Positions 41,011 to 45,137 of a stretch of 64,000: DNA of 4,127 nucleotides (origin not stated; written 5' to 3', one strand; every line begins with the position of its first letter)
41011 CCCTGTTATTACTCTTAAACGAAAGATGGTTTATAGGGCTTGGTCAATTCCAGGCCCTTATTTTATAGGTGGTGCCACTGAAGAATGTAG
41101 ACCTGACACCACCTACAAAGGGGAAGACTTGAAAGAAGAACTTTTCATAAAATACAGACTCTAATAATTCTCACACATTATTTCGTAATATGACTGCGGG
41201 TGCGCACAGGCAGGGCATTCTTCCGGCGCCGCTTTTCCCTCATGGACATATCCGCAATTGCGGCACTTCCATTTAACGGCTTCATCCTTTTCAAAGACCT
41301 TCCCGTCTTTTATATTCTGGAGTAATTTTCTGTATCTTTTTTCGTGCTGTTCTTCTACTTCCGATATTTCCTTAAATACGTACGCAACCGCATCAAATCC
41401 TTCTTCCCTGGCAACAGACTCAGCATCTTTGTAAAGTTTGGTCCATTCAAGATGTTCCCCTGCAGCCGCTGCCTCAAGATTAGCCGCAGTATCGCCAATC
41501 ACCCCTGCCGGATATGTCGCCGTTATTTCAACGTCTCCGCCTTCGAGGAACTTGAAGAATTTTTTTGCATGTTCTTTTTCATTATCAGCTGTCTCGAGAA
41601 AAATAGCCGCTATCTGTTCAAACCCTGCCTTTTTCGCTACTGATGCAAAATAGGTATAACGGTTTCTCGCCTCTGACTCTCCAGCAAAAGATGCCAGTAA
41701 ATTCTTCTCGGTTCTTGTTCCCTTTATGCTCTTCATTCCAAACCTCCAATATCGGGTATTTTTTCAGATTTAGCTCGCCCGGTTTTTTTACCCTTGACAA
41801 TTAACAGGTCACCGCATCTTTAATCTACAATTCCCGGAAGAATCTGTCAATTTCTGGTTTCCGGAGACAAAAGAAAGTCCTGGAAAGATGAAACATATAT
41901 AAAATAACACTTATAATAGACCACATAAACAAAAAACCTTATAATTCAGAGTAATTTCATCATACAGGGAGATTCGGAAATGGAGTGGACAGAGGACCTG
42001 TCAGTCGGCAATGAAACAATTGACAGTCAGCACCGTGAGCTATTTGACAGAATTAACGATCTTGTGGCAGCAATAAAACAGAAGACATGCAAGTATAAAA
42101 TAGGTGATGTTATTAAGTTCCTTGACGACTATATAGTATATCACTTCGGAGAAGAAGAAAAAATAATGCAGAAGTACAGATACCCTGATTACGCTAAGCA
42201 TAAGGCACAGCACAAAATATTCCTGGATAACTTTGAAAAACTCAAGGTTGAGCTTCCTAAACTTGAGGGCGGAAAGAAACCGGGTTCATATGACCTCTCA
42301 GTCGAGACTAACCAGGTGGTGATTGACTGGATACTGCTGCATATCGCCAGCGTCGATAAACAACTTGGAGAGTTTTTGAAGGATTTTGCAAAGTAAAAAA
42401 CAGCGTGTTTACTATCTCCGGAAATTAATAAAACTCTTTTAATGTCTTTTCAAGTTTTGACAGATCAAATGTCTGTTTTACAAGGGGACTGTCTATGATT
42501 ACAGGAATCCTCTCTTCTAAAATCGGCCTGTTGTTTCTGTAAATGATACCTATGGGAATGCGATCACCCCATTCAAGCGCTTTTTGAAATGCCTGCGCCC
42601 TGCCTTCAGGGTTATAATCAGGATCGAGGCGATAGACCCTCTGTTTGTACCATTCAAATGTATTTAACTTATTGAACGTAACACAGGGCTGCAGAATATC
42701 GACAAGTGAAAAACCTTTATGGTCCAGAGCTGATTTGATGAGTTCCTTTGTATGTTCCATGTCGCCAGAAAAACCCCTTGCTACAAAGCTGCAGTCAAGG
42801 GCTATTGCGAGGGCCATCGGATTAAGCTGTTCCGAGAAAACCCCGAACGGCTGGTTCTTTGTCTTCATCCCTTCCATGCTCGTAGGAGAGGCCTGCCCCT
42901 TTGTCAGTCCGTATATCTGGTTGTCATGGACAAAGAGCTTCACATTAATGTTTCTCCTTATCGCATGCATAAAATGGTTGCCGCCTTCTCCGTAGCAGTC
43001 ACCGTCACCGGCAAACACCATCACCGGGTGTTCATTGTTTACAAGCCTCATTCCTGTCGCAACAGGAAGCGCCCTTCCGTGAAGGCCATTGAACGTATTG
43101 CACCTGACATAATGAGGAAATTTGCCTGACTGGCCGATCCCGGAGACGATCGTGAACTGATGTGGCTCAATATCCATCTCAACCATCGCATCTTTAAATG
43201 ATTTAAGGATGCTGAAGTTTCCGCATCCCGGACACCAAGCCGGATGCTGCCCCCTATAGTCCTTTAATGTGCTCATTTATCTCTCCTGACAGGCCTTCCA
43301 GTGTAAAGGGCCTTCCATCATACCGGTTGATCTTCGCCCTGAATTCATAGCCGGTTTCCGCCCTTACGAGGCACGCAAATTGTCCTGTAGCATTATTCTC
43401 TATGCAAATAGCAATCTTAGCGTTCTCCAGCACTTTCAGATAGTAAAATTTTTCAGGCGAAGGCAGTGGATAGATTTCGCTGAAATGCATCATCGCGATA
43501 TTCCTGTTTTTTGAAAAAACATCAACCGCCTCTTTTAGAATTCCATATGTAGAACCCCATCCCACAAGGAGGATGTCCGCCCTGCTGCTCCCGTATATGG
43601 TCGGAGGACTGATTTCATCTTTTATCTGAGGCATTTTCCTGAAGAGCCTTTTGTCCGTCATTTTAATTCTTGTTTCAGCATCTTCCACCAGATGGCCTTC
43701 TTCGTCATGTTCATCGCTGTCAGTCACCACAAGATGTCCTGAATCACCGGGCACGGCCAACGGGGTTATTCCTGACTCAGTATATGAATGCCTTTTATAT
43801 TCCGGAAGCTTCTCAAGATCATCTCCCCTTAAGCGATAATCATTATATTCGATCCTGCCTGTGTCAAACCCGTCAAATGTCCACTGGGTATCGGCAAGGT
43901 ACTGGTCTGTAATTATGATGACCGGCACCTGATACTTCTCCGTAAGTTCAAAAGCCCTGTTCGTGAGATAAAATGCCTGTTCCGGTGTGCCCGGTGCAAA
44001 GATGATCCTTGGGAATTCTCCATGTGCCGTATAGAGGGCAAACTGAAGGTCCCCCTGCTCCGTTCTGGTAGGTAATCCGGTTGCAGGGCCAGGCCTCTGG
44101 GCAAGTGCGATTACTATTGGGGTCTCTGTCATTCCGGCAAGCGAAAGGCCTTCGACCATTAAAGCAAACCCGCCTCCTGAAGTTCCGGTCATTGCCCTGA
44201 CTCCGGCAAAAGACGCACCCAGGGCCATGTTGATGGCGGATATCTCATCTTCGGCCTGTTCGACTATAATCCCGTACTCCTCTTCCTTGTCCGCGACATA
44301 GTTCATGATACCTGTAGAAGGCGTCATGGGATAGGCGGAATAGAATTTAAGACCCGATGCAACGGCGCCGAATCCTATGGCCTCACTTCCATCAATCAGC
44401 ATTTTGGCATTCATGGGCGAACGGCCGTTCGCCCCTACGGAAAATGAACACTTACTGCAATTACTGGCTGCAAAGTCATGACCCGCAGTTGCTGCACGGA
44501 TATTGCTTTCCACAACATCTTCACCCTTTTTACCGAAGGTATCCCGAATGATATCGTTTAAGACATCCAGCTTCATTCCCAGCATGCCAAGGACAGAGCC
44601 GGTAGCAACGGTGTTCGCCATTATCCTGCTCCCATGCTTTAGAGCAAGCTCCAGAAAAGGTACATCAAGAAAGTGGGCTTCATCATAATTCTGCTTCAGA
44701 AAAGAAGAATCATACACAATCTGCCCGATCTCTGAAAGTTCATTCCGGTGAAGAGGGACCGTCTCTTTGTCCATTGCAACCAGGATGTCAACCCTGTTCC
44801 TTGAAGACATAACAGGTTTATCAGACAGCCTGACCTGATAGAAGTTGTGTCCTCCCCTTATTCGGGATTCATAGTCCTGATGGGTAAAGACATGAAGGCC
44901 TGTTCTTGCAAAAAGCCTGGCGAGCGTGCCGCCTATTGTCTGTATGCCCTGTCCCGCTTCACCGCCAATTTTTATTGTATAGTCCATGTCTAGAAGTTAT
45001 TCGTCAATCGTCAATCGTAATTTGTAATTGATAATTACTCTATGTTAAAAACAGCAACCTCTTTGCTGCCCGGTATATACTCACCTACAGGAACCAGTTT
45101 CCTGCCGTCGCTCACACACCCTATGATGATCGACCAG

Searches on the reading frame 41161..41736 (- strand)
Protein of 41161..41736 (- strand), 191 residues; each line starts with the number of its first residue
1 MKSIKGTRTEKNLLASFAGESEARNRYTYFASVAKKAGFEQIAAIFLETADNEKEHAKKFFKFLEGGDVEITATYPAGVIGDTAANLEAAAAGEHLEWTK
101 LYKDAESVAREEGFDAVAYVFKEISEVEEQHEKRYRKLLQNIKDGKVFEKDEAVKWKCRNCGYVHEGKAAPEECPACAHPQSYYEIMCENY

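Call 68: search_protein_families(library=pfam, proteins=[window:41161-41736:-], max_evalue=0.00001)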
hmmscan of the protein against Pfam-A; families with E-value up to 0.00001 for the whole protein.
window:41161-41736:- (191 aa): 4 families
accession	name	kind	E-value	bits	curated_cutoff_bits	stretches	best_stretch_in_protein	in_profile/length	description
PF02915.23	Rubrerythrin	-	4e-29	102.2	22.8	1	11-139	1-137/137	Rubrerythrin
PF21349.2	RUBY_RBDX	-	2.1e-14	53.1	26.5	1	156-185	1-30/30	Rubrerythrin, rubredoxin-like domain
PF00210.30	Ferritin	-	1.1e-12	48.5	24.5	1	12-143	3-140/142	Ferritin-like domain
PF23458.2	DUF7130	-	8.7e-06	26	35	0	126-182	26-81/89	Domain of unknown function (DUF7130)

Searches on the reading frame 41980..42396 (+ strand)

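Call 70: search_protein_families(library=pfam, proteins=[window:41980-42396:+], max_evalue=0.00001)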
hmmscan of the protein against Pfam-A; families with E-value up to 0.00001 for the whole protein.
window:41980-42396:+ (138 aa): 1 family
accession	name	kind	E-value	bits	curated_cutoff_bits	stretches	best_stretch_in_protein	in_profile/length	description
PF01814.28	Hemerythrin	-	1.6e-12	48.4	25.3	1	10-130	2-124/127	Hemerythrin HHE cation binding domain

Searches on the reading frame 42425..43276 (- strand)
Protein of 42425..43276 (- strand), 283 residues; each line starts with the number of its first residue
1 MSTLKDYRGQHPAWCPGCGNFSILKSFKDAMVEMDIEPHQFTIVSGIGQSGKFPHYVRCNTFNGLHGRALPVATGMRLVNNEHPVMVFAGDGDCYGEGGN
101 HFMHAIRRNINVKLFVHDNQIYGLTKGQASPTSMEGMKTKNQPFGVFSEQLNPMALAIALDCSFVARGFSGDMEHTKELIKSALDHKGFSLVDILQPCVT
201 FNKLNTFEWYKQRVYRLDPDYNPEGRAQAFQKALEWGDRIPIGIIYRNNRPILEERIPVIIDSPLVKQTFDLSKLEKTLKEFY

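Call 68: search_protein_families(library=pfam, proteins=[window:42425-43276:-], max_evalue=0.00001)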
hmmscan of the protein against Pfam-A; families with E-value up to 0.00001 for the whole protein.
window:42425-43276:- (283 aa): 2 families
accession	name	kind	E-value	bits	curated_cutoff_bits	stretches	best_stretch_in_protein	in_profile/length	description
PF02775.26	TPP_enzyme_C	-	1e-30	107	21.9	1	53-194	18-151/151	Thiamine pyrophosphate enzyme, C-terminal TPP binding domain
PF12367.13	PFO_beta_C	-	3.2e-28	98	24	1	198-260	1-64/66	Pyruvate ferredoxin oxidoreductase beta subunit C terminal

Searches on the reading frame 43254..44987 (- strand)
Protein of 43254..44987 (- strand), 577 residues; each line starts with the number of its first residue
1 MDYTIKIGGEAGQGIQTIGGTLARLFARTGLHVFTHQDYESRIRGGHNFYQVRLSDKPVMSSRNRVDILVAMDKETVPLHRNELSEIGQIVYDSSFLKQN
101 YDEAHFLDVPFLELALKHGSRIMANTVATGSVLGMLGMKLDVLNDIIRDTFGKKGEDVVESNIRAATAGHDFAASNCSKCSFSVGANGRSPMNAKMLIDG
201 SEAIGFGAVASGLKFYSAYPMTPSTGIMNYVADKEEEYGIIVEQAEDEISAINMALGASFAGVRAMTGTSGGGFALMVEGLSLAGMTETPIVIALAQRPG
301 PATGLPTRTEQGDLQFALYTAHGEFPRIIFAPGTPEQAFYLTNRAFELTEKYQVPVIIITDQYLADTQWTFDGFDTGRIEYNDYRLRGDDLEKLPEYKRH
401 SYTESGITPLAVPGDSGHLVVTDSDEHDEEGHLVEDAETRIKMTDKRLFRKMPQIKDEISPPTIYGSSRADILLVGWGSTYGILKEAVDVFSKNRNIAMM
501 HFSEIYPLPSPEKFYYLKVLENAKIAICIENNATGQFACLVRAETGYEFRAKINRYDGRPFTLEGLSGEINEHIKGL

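Call 68: search_protein_families(library=pfam, proteins=[window:43254-44987:-], max_evalue=0.00001)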
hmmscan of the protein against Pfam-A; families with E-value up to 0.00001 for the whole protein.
window:43254-44987:- (577 aa): 2 families
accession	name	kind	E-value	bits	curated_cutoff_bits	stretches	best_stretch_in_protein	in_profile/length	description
PF01855.24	POR_N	-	7.1e-54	183.4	27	1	207-444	2-229/231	Pyruvate flavodoxin/ferredoxin oxidoreductase, thiamine diP-bdg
PF01558.24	POR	-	3.3e-37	128.8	27.4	1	11-170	1-172/173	Pyruvate ferredoxin/flavodoxin oxidoreductase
